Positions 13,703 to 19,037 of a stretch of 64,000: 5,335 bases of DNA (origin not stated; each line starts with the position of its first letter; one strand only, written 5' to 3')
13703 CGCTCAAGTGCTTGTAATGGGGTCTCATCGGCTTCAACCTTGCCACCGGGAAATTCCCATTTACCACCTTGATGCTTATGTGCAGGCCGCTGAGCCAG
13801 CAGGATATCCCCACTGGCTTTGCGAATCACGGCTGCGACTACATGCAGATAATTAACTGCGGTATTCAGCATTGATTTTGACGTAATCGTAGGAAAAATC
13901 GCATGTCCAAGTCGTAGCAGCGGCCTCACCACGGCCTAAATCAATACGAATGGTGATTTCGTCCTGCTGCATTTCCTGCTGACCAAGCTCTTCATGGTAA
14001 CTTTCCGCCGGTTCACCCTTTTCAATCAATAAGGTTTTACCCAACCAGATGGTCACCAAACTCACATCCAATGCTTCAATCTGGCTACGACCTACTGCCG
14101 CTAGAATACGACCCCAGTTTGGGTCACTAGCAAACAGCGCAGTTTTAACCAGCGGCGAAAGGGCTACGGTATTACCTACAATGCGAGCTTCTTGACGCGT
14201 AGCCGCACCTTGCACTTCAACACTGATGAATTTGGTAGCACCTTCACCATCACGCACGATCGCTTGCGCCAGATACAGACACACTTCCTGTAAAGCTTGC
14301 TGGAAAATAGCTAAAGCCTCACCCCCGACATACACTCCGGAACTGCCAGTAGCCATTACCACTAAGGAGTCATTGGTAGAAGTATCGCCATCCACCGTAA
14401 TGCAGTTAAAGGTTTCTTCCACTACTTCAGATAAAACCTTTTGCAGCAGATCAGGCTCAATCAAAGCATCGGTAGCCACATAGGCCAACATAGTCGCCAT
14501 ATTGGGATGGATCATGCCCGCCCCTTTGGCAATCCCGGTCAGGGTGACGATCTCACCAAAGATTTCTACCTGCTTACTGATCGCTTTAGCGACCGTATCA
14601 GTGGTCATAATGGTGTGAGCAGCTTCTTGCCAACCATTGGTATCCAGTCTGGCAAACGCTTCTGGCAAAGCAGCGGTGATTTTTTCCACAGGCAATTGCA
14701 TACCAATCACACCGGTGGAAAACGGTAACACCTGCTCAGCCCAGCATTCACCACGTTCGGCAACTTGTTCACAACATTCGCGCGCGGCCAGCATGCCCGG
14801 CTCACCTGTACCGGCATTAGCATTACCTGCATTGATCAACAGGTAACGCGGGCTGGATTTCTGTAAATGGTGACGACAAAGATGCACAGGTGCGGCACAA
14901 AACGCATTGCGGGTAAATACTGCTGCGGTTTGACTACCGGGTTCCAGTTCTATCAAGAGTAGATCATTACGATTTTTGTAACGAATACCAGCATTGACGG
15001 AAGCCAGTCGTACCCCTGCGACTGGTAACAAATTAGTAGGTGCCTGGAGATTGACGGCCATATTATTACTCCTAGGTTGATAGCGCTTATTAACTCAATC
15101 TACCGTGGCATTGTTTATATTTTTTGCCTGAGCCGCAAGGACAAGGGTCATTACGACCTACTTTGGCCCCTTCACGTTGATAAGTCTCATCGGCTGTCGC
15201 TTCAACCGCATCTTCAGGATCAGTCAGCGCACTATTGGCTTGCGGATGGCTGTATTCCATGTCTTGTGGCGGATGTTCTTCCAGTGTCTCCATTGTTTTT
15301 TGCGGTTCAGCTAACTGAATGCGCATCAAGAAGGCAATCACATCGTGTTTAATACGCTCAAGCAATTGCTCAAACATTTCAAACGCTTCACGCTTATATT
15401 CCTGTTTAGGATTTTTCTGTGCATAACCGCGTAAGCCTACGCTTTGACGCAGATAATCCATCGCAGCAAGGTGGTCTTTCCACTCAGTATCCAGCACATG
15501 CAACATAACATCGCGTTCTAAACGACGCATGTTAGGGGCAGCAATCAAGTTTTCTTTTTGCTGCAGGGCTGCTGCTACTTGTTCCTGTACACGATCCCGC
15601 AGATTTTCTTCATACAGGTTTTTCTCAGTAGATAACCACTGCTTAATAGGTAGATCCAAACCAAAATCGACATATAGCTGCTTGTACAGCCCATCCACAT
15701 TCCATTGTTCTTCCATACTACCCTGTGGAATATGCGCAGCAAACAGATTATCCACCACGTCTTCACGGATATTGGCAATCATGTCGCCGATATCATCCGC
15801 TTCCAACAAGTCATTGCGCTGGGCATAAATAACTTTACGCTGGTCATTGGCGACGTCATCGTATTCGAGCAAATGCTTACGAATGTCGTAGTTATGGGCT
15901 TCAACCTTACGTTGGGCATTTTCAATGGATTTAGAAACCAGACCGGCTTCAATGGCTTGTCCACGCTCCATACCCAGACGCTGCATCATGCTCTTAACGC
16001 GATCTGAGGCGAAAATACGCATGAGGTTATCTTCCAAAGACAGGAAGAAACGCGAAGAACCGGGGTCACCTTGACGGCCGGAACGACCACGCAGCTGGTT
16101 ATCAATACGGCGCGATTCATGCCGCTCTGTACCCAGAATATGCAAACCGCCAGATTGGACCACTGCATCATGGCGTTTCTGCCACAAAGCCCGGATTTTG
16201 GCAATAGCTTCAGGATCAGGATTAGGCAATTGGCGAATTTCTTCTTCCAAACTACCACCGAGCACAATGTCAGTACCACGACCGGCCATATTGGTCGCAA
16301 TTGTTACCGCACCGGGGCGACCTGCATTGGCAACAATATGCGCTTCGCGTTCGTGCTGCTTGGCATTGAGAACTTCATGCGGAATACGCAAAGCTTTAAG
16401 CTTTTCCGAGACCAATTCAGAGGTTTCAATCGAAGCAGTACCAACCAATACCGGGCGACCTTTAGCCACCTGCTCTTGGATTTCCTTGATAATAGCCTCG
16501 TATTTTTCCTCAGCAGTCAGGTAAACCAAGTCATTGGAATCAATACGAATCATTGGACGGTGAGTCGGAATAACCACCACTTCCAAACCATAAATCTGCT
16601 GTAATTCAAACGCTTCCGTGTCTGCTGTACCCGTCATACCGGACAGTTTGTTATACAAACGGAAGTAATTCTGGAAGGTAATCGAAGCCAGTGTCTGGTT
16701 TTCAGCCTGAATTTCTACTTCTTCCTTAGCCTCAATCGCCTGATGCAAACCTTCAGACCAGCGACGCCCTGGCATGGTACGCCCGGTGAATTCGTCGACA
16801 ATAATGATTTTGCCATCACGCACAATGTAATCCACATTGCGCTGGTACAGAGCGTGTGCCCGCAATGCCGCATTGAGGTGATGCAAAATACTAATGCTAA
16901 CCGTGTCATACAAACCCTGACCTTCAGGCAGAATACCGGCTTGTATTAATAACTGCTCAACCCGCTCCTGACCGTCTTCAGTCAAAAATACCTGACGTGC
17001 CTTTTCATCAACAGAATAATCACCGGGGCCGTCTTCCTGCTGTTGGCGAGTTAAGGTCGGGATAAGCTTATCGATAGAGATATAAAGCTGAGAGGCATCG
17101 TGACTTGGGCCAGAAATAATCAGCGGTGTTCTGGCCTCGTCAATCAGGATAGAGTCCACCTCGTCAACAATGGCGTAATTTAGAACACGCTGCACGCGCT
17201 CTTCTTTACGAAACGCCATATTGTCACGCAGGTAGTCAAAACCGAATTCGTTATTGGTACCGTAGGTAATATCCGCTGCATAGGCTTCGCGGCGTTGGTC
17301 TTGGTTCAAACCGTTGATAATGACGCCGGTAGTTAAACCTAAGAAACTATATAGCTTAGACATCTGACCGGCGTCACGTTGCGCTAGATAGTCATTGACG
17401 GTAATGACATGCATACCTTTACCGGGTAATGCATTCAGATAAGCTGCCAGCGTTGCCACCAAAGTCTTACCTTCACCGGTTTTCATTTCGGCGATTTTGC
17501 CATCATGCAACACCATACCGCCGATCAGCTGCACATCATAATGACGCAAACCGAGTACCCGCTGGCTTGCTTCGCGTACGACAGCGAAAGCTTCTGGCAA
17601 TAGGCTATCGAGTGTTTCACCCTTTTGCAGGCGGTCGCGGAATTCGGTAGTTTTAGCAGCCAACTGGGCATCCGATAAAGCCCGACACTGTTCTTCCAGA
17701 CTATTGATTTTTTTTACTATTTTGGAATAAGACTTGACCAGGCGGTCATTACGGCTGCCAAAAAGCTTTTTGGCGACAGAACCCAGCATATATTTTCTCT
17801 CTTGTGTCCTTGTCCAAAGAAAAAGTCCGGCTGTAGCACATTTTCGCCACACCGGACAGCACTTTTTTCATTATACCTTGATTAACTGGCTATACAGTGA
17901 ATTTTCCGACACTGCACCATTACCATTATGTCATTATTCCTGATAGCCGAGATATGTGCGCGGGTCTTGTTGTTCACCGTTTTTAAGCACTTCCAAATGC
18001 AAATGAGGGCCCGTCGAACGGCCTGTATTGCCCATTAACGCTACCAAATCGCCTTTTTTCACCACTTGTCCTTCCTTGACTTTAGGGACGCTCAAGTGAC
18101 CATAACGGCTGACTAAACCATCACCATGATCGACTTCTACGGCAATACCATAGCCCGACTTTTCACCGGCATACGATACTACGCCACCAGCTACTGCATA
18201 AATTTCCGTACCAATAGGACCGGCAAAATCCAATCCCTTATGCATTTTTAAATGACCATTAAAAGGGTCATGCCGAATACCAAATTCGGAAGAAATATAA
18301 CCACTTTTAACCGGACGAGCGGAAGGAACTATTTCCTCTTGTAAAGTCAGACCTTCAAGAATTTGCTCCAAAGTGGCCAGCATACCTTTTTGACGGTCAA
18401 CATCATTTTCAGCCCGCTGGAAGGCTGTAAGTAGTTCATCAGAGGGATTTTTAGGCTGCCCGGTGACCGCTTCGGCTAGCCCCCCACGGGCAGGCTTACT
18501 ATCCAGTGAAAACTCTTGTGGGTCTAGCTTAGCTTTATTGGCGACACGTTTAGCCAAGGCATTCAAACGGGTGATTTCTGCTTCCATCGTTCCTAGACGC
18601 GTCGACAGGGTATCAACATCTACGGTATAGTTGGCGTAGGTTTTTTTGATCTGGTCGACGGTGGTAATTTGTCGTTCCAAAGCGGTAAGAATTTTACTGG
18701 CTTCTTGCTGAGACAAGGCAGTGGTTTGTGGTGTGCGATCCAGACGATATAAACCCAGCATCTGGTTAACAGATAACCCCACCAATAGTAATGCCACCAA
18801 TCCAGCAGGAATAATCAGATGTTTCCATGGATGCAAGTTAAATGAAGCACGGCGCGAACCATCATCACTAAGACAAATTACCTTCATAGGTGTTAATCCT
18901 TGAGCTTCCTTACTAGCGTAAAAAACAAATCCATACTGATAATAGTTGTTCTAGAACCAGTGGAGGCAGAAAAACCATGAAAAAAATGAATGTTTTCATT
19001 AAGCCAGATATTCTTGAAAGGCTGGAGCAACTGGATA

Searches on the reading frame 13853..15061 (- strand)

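Call 88: search_protein_families(library=pfam, proteins=[window:13853-15061:-], max_evalue=0.00001)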
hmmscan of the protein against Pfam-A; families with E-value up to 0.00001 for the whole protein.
window:13853-15061:- (402 aa): 1 family
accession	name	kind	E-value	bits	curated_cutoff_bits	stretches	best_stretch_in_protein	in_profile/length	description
PF01960.23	ArgJ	-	2.7e-151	504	32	1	19-402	2-377/377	ArgJ family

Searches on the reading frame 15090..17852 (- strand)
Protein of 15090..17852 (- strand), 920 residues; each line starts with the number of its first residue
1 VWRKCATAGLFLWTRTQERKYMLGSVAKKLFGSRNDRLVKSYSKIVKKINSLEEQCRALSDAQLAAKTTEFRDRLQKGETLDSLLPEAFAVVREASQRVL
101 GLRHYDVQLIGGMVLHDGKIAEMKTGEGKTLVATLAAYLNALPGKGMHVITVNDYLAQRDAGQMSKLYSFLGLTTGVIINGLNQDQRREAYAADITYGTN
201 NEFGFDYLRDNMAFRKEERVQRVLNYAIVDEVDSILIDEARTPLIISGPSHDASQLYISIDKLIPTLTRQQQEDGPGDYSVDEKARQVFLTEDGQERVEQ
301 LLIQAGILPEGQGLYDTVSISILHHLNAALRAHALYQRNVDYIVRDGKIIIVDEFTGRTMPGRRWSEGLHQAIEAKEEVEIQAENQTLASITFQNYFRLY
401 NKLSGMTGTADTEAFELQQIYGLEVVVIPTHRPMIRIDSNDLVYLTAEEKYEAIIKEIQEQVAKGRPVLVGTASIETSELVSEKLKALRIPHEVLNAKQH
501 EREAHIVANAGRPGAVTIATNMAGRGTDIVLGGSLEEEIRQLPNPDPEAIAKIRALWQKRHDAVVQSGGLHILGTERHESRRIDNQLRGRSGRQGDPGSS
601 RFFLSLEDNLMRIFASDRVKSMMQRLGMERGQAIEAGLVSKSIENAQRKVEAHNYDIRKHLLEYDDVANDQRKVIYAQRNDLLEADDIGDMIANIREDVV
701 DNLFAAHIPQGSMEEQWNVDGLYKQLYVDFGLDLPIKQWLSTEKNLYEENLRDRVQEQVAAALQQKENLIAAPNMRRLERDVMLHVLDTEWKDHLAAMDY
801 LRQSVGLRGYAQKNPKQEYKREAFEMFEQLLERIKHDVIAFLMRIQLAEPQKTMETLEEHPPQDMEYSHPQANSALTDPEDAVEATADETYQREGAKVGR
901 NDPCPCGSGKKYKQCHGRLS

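Call 88: search_protein_families(library=pfam, proteins=[window:15090-17852:-], max_evalue=0.00001)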
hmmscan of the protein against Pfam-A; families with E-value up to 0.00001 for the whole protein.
window:15090-17852:- (920 aa): 6 families
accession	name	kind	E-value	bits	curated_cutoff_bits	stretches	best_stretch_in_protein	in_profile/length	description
PF07517.20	SecA_DEAD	-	1.6e-134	448.1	24.6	1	28-417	2-289/290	SecA DEAD-like domain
PF21090.3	P-loop_SecA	-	8.4e-93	310.1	27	1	433-630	1-204/205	SecA P-loop domain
PF07516.18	SecA_SW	-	6.6e-71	238.9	26.7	1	633-846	1-200/200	SecA Wing and Scaffold domain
PF01043.26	SecA_PP_bind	-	8.3e-40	136.3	23.5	1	253-374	2-110/110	SecA preprotein cross-linking domain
PF02810.21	SEC-C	-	1e-10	41.7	20.4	1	900-918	1-19/19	SEC-C motif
PF00270.35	DEAD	-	1.2e-08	35.3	26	1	120-237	18-131/167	DEAD/DEAH box helicase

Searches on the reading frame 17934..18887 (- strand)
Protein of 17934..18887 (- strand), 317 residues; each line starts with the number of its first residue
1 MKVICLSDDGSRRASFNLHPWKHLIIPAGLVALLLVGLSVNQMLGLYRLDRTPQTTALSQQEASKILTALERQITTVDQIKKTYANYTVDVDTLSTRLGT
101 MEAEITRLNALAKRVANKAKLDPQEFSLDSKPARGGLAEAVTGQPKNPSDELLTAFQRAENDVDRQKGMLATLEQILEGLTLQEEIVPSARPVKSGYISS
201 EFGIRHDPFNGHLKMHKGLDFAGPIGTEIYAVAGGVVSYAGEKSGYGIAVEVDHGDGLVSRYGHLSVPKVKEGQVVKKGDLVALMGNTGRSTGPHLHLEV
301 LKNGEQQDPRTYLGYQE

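Call 88: search_protein_families(library=pfam, proteins=[window:17934-18887:-], max_evalue=0.00001)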
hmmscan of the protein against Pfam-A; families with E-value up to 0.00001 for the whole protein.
window:17934-18887:- (317 aa): 1 family
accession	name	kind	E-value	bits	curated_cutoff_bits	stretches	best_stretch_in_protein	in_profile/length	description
PF01551.29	Peptidase_M23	-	1.1e-33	115.7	28.7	1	214-309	1-96/96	Peptidase family M23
